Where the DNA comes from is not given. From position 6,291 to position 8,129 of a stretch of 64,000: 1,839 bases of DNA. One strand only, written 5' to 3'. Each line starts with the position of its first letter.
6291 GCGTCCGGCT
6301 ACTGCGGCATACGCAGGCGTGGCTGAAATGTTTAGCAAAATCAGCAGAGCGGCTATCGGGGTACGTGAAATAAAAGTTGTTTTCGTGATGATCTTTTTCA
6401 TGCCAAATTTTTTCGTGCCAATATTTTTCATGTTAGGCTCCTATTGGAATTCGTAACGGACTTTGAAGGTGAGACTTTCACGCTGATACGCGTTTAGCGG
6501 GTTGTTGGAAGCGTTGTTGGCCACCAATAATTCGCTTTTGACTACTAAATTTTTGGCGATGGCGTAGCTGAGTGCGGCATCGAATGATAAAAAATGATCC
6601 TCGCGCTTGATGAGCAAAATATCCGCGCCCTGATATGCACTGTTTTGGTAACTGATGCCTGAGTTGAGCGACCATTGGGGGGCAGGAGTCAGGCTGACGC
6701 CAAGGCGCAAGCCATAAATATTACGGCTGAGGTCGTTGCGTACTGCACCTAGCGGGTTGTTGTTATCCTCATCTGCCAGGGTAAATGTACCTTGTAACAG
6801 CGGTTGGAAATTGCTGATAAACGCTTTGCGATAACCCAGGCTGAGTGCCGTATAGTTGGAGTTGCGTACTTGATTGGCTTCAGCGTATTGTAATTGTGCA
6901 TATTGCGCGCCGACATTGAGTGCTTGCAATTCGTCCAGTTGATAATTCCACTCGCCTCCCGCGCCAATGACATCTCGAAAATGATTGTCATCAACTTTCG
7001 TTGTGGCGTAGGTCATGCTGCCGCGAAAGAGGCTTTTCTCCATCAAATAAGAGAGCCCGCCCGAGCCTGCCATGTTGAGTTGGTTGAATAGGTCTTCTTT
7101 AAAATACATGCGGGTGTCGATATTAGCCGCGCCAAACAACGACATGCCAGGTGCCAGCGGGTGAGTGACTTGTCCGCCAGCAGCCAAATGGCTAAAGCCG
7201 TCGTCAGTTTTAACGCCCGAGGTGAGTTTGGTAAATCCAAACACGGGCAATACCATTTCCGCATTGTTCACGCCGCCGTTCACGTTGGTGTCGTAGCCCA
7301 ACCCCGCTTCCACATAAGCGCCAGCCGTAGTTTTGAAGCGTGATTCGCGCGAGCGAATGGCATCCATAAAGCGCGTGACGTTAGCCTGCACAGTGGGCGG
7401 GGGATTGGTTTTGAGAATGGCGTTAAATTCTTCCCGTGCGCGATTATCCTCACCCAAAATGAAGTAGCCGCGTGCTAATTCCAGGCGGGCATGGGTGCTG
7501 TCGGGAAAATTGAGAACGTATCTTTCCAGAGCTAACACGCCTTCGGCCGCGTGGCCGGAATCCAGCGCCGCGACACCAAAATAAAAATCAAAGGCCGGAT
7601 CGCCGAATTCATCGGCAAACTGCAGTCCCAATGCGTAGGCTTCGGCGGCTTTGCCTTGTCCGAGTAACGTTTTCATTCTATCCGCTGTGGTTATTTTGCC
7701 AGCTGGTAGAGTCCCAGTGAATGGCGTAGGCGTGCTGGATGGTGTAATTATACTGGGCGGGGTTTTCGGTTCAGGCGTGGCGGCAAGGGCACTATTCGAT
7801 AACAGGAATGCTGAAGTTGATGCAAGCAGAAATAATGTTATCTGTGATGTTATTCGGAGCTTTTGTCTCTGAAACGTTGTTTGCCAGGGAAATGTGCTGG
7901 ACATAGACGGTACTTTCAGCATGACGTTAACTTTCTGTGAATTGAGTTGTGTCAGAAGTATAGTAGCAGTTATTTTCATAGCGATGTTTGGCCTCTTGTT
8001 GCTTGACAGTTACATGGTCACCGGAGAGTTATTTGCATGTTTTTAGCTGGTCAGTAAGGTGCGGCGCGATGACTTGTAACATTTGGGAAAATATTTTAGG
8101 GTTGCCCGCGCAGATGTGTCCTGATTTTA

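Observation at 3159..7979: Slam/DUF560-like outer-membrane protein paired with a giant non-lipoprotein FecR-domain protein carrying three TbpB-barrel-like modules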

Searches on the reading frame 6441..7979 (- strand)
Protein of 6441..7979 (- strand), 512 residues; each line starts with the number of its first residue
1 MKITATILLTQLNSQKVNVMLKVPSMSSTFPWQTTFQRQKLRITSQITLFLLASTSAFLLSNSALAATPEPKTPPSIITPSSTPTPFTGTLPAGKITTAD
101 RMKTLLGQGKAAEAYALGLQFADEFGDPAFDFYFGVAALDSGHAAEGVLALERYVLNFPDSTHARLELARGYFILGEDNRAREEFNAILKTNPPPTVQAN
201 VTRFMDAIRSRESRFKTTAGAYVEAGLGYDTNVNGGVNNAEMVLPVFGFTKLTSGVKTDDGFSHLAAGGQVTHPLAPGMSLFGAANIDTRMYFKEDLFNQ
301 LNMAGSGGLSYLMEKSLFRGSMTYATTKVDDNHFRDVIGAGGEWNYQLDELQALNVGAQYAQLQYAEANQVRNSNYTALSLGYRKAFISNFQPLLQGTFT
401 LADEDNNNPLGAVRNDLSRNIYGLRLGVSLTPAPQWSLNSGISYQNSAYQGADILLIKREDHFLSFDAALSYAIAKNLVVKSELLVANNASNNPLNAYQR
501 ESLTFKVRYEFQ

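Call 3: search_protein_families(library=pfam, proteins=[window:6441-7979:-], max_evalue=1)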
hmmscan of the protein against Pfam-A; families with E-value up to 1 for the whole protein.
window:6441-7979:- (512 aa): 9 families
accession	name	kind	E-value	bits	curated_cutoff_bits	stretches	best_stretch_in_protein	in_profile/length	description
PF04575.19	SlipAM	-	5.8e-09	36.3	22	1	268-510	48-287/288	Surface lipoprotein assembly modifier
PF10082.15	BBP2_2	-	6.8e-05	22.4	23.7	1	438-510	310-377/378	Putative beta-barrel porin 2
PF13505.12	OMP_b-brl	-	8e-05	23.3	28.7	1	320-449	26-155/175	Outer membrane protein beta-barrel domain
PF13432.12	TPR_16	-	0.00048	20.9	32.7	1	135-193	4-62/65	Tetratricopeptide repeat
PF14559.12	TPR_19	-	0.0011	19.7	25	1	138-199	1-63/68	Tetratricopeptide repeat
PF13428.12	TPR_14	-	0.0038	18.2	23.5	1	164-194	3-33/44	Tetratricopeptide repeat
PF04338.18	DUF481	-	0.14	12.6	21.1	0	431-507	99-173/210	Protein of unknown function, DUF481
PF13371.12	TPR_9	-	0.18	12.3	35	1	140-193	7-60/73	Tetratricopeptide repeat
PF13174.12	TPR_6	-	0.2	12.9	26.3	0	133-161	5-33/33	Tetratricopeptide repeat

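Call 4: search_protein_families(library=ncbifam, proteins=[window:6441-7979:-], max_evalue=1)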
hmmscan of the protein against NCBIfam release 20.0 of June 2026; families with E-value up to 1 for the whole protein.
window:6441-7979:- (512 aa): 2 families
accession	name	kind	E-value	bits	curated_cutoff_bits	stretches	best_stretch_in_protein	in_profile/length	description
TIGR03014.2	EpsL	equivalog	0.0019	17.3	275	1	389-511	287-385/385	XrtB/PEP-CTERM-associated polysaccharide biosynthesis outer membrane protein EpsL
TIGR02917.1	PEP_TPR_lipo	equivalog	0.015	13.1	312.2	1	134-189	843-898/899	XrtA/PEP-CTERM system TPR-repeat protein PrsT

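Call 14: find_homologous_proteins(query=window:6441-7979:-)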
Query window:6441-7979:- (512 aa): 806 proteins with E <= 0.001 among 8000 candidates; the best 120 are listed.
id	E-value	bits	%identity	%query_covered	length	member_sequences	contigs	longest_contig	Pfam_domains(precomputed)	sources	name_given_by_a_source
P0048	0.0e+0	1080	95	100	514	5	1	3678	PF04575.20,PF10082.16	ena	-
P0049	1.7e-294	995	87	100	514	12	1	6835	PF04575.20,PF10082.16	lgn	-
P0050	2.9e-279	945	84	100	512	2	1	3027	PF13505.13,PF04575.20,PF10082.16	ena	-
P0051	1.4e-273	926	89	91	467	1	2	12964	PF04575.20,PF10082.16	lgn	-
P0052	3.1e-270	915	83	96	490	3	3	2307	PF04575.20,PF13432.13,PF10082.16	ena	-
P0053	1.4e-237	807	88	80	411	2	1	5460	PF04575.20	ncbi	-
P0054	5.0e-235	799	73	95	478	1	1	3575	PF10082.16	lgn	-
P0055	4.4e-226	769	77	82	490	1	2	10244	-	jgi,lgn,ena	-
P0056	7.6e-207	706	65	96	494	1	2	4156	PF04575.20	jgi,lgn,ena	-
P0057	7.5e-140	485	54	81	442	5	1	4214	PF10082.16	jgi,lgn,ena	-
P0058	2.0e-139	484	56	81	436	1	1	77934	PF13432.13,PF10082.16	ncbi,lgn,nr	ncbi:MAG: outer membrane beta-barrel protein [Betaproteobacteria bacterium]|nr:outer membrane beta-b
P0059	3.0e-137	477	54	81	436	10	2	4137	PF14559.13,PF04575.20,PF13432.13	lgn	-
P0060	1.1e-136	475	53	81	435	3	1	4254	PF14559.13,PF04575.20,PF13432.13,PF10082.16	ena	-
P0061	1.8e-136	474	54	81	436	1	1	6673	PF14559.13,PF13432.13,PF10082.16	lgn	-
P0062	3.1e-136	473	54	81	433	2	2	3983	PF13432.13,PF10082.16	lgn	-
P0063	8.9e-136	472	54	81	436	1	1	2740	PF04575.20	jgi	jgi:tetratricopeptide (TPR) repeat protein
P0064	1.4e-135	471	53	80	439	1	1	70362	PF04575.20,PF10082.16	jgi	jgi:hypothetical protein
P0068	3.5e-134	466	54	81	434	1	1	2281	PF14559.13,PF13505.13,PF04575.20,PF13432.13,PF10082.16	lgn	-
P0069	6.8e-134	465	52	83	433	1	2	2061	PF04575.20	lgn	-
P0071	2.5e-133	464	52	79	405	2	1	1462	PF04575.20,PF10082.16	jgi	jgi:hypothetical protein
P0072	2.6e-133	464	53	81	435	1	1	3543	PF14559.13,PF04575.20,PF13432.13,PF10082.16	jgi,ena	-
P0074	4.6e-133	463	53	81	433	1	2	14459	PF04575.20,PF10082.16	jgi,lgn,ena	-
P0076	9.1e-133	462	52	81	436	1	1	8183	PF04575.20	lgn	-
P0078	1.8e-132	461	52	81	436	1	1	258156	PF04575.20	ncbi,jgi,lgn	-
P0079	2.0e-132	461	53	81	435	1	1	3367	PF14559.13,PF04575.20,PF13432.13,PF10082.16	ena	-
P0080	2.0e-132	461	51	83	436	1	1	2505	PF04575.20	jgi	jgi:hypothetical protein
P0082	3.7e-132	460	52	82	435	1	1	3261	PF04575.20,PF10082.16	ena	-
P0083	1.2e-131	458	52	81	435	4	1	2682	PF14559.13,PF13505.13,PF04575.20,PF13432.13,PF10082.16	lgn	-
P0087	4.9e-131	456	51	82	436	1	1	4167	PF14559.13,PF13505.13,PF04575.20,PF10082.16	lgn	-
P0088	6.1e-131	456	52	81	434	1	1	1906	PF14559.13,PF04575.20,PF13432.13,PF10082.16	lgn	-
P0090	1.3e-130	455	53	83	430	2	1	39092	PF04575.20,PF13432.13,PF10082.16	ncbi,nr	ncbi:MAG: DUF560 domain-containing protein [Betaproteobacteria bacterium]|nr:DUF560 domain-containin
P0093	3.2e-130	453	52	81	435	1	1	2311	PF14559.13,PF04575.20,PF13432.13,PF10082.16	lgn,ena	-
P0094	5.1e-130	453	51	82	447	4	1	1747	PF04575.20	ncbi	-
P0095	5.8e-130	452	50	83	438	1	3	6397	PF04575.20,PF10082.16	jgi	-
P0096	6.3e-130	452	51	81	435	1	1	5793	PF14559.13,PF04575.20,PF10082.16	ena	-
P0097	6.5e-130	452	52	81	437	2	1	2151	PF14559.13,PF04575.20,PF13432.13,PF10082.16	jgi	-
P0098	1.0e-129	452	51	81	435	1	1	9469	PF04575.20,PF10082.16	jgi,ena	-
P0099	1.8e-129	451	52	80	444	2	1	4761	PF14559.13,PF04575.20,PF13432.13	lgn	-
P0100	4.3e-129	450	50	83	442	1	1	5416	PF04575.20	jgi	jgi:hypothetical protein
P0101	4.4e-129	450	51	81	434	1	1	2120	PF04575.20,PF10082.16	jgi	jgi:hypothetical protein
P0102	4.5e-129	450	50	81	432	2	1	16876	PF04575.20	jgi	jgi:hypothetical protein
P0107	6.4e-129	449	53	81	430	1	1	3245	PF14559.13,PF04575.20,PF10082.16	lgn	-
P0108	1.2e-128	448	51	81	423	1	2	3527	PF04575.20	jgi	jgi:hypothetical protein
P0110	2.1e-128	447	50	82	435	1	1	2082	PF14559.13,PF04575.20,PF10082.16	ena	-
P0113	4.3e-128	446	50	81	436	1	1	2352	PF14559.13,PF13505.13,PF04575.20,PF13432.13,PF10082.16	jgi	jgi:tetratricopeptide (TPR) repeat protein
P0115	5.6e-128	446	51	81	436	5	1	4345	PF04575.20,PF10082.16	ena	-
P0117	6.5e-128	446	52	81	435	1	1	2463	PF14559.13,PF04575.20,PF13432.13,PF10082.16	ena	-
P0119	7.3e-128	446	51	81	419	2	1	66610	PF04575.20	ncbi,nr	ncbi:MAG: hypothetical protein JWN94_363 [Betaproteobacteria bacterium]|nr:hypothetical protein [Bet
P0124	2.0e-127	444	52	81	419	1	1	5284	PF04575.20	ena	-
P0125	2.4e-127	444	51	81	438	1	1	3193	PF04575.20,PF10082.16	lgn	-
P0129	5.0e-127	443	52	81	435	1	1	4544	PF14559.13,PF04575.20,PF13432.13,PF10082.16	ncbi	-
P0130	5.7e-127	443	50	81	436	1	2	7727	PF14559.13,PF04575.20,PF10082.16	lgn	-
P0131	6.0e-127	443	51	81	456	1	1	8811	PF04575.20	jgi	jgi:hypothetical protein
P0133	7.2e-127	442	50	81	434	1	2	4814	PF11059.15,PF04575.20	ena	-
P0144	5.3e-126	439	50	82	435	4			PF14559.13,PF04575.20,PF13432.13,PF10082.16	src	-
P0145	5.5e-126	439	51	81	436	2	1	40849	PF04575.20,PF10082.16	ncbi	-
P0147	6.1e-126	439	51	84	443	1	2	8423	PF14559.13,PF04575.20,PF13432.13,PF10082.16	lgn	-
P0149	9.6e-126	439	51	81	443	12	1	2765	PF11059.15,PF04575.20,PF10082.16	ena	-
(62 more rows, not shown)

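Call 23: search_solved_structures(query=A1, max_evalue=1)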
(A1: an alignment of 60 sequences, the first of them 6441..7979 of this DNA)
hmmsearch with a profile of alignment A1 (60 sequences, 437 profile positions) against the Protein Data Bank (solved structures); distinct sequences matched with E-value up to 1: 13.
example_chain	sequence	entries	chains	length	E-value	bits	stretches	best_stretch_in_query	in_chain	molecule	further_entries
7e6j_A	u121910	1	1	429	0.003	19.4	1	69-122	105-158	Aspartyl/asparaginyl beta-hydroxylase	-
9fvx_A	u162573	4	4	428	0.003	19.4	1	69-122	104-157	Aspartyl/asparaginyl beta-hydroxylase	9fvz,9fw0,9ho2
6q9f_A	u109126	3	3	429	0.003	19.4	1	69-122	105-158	Aspartyl/asparaginyl beta-hydroxylase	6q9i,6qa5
5jqy_A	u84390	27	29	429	0.003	19.4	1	69-122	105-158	Aspartyl/asparaginyl beta-hydroxylase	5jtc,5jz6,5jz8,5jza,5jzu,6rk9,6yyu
7yb9_A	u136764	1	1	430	0.003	19.4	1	69-122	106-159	Aspartyl/asparaginyl beta-hydroxylase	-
8re8_A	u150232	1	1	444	0.0032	19.3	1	69-122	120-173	Aspartyl/asparaginyl beta-hydroxylase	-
8re9_A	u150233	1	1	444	0.0032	19.3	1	69-122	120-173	Aspartyl/asparaginyl beta-hydroxylase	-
8re5_A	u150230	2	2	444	0.0032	19.3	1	69-122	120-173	Aspartyl/asparaginyl beta-hydroxylase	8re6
8re7_A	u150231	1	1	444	0.0032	19.3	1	69-122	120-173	Aspartyl/asparaginyl beta-hydroxylase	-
9fvu_A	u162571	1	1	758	0.0069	18.2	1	69-122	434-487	Aspartyl/asparaginyl beta-hydroxylase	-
9b8a_A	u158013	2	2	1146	0.0095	17.7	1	34-123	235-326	Cellulose synthase operon protein C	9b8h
8ump_A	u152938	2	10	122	0.012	17.5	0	86-123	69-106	T33-ml35-redesigned-TPR-domain-fold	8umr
4mal_A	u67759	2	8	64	0.078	14.7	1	87-118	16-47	Motility protein FimV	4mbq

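Call 25: find_related_loci(query=A1, collection=genome_contigs, flank=8000)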
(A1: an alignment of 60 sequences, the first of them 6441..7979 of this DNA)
Query A1 (512 aa) in genome_contigs; peptide patterns used: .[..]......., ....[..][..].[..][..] (x = any residue, [..] = any of these).
598 stretches matched a pattern (row limit reached: there are more); 130 encode a relative of the query (tblastn E <= 1e-3); the best 80 are kept; 80 distinct loci.
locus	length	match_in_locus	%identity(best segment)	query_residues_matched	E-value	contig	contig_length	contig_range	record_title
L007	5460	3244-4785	81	1-512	0e+0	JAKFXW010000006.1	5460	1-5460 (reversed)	MAG: Gallionellaceae bacterium isolate ND4_Bin_6 ND4_0001024, whole genome shotgun sequence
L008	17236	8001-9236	56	99-512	3e-146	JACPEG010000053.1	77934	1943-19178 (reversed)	MAG: Betaproteobacteria bacterium isolate NC_groundwater_329_Ag_B-0.1um_65_19 GD18-4_B1_scaffold_1467697, whole genome s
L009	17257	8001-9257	53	90-512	3e-138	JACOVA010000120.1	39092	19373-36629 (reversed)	MAG: Betaproteobacteria bacterium isolate NC_groundwater_88_Ag_B-0.1um_68_58 B_2_S2_170907_scaffold_1997898, whole genom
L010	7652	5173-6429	50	93-512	3e-135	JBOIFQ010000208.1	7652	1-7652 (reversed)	MAG: Burkholderiales bacterium isolate H1-B1_metabat2.bin.84 k127_760240, whole genome shotgun sequence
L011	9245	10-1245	50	99-512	1e-134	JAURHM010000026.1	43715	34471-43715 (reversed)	MAG: Burkholderiales bacterium isolate SFB_649D_50_9 k141_762486_length_43715_cov_11.5670, whole genome shotgun sequence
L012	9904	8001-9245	50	95-512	2e-134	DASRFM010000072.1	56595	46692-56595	MAG TPA_asm: Burkholderiales bacterium isolate SMAG_U10032 k141_111324, whole genome shotgun sequence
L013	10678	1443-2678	51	99-512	7e-134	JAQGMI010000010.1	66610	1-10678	MAG: Betaproteobacteria bacterium isolate RYN_557 scaffold_4496917, whole genome shotgun sequence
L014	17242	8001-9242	51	99-512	2e-132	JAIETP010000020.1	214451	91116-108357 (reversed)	MAG: Burkholderiales bacterium isolate time.spades.CONCOCT.2.5kb_015 c_000000000005, whole genome shotgun sequence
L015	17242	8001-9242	51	99-512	5e-132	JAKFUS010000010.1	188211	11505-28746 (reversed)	MAG: Betaproteobacteria bacterium isolate D1_Bin_39 D1_0000046, whole genome shotgun sequence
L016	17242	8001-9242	51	99-512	8e-132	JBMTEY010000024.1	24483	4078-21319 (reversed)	MAG: Burkholderiales bacterium isolate LKB_V2_S15_100percent_par_LKB_V2_S15_metabat.113_sub NODE_1144_length_24483_cov_7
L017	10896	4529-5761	49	100-512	1e-131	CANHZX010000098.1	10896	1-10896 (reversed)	MAG: Betaproteobacteria bacterium isolate RE-4nov15-132 genome assembly, contig: RE-4nov15-C10461, whole genome shotgun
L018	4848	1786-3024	50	99-511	4e-133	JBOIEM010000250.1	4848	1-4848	MAG: Burkholderiales bacterium isolate M3-S_metawrap_bin.58 k127_200106, whole genome shotgun sequence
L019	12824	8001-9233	50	100-512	1e-131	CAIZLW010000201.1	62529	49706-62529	MAG: uncultured beta proteobacterium isolate Loc090519-7m_bin-0592 genome assembly, contig: bin-0592:201/246, whole geno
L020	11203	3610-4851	49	99-512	9e-131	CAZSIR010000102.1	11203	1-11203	MAG TPA_asm: uncultured Bordetella sp. isolate SRP150892_co2_45 genome assembly, contig: NODE_8785_length_11203_cov_17.5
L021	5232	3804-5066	49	93-511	2e-131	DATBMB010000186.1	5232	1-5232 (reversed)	MAG TPA_asm: Burkholderiales bacterium isolate SMAG_U3987 k141_3267563, whole genome shotgun sequence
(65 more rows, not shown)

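Call 31: predict_structure(alignment_id=A1)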
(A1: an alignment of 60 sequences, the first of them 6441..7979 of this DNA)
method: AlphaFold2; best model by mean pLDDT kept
length: 512 residues; sequences in the alignment: 60
mean_pLDDT: 82.4   pTM: 0.63
mean pLDDT of the five models: 82.4, 82.1, 80.5, 80.5, 80.3
residues with pLDDT >= 90: 332; 70-90: 78; 50-70: 10; < 50: 92
segments of 3 or more residues with pLDDT < 50: 1-92
pLDDT, mean of each block of 10 residues (from residue 1): 27 29 32 38 42 34 35 40 42 74 95 95 94 96 92 94 94 88 93 87 80 74 98 92 92 92 97 88 97 94 97 93 96 95 93 96 92 95 92 94 86 86 98 93 97 92 98 95 97 93 98 85
secondary structure, 60 per line:
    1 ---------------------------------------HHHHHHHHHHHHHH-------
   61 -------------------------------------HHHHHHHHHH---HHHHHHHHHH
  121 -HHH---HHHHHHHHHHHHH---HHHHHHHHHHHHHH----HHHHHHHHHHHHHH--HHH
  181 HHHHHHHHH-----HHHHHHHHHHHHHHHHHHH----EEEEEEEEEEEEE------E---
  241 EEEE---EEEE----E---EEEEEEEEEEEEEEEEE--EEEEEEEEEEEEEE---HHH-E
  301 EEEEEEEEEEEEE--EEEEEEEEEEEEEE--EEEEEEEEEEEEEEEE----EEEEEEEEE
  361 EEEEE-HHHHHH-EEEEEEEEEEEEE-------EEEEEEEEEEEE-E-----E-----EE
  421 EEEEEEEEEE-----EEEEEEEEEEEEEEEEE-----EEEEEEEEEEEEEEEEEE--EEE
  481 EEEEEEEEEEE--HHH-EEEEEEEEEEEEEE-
elements in order: H40-53 H98-107 H111-120 H128-140 H144-157 H162-175 H178-189 H195-213 E218-230 E241-244 E248-251 E260-276 E279-292 E300-313 E316-329 E332-347 E352-365 H367-372 E374-386 E394-405 E419-430 E436-452 E458-475 E478-491 E498-511

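Call 34: fold_search(model_id=the predicted structure, library=pdb)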
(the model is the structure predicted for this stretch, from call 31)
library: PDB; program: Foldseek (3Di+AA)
matches with E <= 10: 1534; with E <= 0.001: 395
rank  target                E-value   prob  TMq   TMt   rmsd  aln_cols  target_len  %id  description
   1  9b8a                  2.6e-12  1.00  0.38  0.36  10.7       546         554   11  Cryo-EM structure of E. coli cellulose synthase subunit C (released 2025-02-19)
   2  9b8h_A                5.0e-11  1.00  0.38  0.34  10.5       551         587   10  Cryo-EM structure of E. coli cellulose synthase subunit C with cellotetraose (released 2025-02-19)
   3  8wv0_B                3.7e-10  1.00  0.35  0.51   8.8       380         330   13  Outer membrane porin of Burkholderia pseudomallei (BpsOmp38) (released 2024-10-30)
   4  8wv0_A                4.4e-10  1.00  0.32  0.46   9.3       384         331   12  Outer membrane porin of Burkholderia pseudomallei (BpsOmp38) (released 2024-10-30)
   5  4v3h_B                4.6e-10  1.00  0.40  0.60   5.6       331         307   12  Crystal structure of CymA from Klebsiella oxytoca (released 2015-06-03)
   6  2r8a_A                4.9e-10  1.00  0.34  0.46   7.9       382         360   12  Crystal structure of the long-chain fatty acid transporter FadL mutant delta N8 (released 2008-09-23)
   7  4v3g_B                8.5e-10  1.00  0.41  0.59   5.9       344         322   13  Crystal structure of CymA from Klebsiella oxytoca (released 2015-06-03)
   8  4v3g_A                9.5e-10  1.00  0.41  0.59   5.4       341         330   13  Crystal structure of CymA from Klebsiella oxytoca (released 2015-06-03)
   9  9h80_M                9.5e-10  1.00  0.35  0.43  11.3       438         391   13  Structure of the outer membrane exopolysaccharide transporter PelBC (released 2025-06-11)
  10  4d5b_B                1.1e-09  1.00  0.39  0.59   5.7       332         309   11  Crystal structure of CymA from Klebsiella oxytoca (released 2015-06-03)
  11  3pgr                  1.2e-09  1.00  0.36  0.47   7.9       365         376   12  Asp348Arg mutant of EcFadL (released 2011-05-25)
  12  4d5b_A                1.8e-09  1.00  0.39  0.59   5.8       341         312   12  Crystal structure of CymA from Klebsiella oxytoca (released 2015-06-03)
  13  4v3h_A                2.0e-09  1.00  0.39  0.58   5.6       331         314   12  Crystal structure of CymA from Klebsiella oxytoca (released 2015-06-03)
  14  3pgu                  2.3e-09  1.00  0.34  0.41   9.8       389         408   10  Phe3Glu mutant of EcFadL (released 2011-05-25)
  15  1e54_A                2.7e-09  1.00  0.31  0.44   9.8       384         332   12  Anion-selective porin from Comamonas acidovorans (released 2001-07-12)
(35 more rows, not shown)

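Call 35: search_protein_families(library=pfam, alignment_id=A1, max_evalue=0.01)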
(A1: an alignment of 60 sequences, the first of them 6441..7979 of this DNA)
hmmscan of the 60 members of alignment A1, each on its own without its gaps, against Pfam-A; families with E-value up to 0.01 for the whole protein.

A. member 1, window:6441-7979:- (512 aa): 6 families
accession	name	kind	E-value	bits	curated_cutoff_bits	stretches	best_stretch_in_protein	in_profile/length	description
PF04575.19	SlipAM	-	5.8e-09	36.3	22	1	268-510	48-287/288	Surface lipoprotein assembly modifier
PF10082.15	BBP2_2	-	6.8e-05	22.4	23.7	1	438-510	310-377/378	Putative beta-barrel porin 2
PF13505.12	OMP_b-brl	-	8e-05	23.3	28.7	1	320-449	26-155/175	Outer membrane protein beta-barrel domain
PF13432.12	TPR_16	-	0.00048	20.9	32.7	1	135-193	4-62/65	Tetratricopeptide repeat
PF14559.12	TPR_19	-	0.0011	19.7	25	1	138-199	1-63/68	Tetratricopeptide repeat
PF13428.12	TPR_14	-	0.0038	18.2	23.5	0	164-194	3-33/44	Tetratricopeptide repeat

B. families by the number of members that match (of 60 scanned): 23 families
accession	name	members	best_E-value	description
PF10082.15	BBP2_2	59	7.4e-09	Putative beta-barrel porin 2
PF14559.12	TPR_19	56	1.1e-06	Tetratricopeptide repeat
PF13432.12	TPR_16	51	2.1e-07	Tetratricopeptide repeat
PF04575.19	SlipAM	36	3.5e-10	Surface lipoprotein assembly modifier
PF13428.12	TPR_14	30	0.00017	Tetratricopeptide repeat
PF13505.12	OMP_b-brl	22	4e-07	Outer membrane protein beta-barrel domain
PF11059.14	DUF2860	17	5.9e-06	Protein of unknown function (DUF2860)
PF07719.23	TPR_2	9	0.00029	Tetratricopeptide repeat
PF00593.30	TonB_dep_Rec_b-barrel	8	6.5e-05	TonB dependent receptor-like, beta-barrel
PF13557.12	Phenol_MetA_deg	4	1.7e-06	Putative MetA-pathway of phenol degradation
PF13609.12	Porin_4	3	5.3e-05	Gram-negative porin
PF07437.17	YfaZ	3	0.00083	YfaZ precursor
PF14905.12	OMP_b-brl_3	3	0.00094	Outer membrane protein beta-barrel family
PF13371.12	TPR_9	3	0.0025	Tetratricopeptide repeat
PF14561.12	TPR_20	2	0.0013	Tetratricopeptide repeat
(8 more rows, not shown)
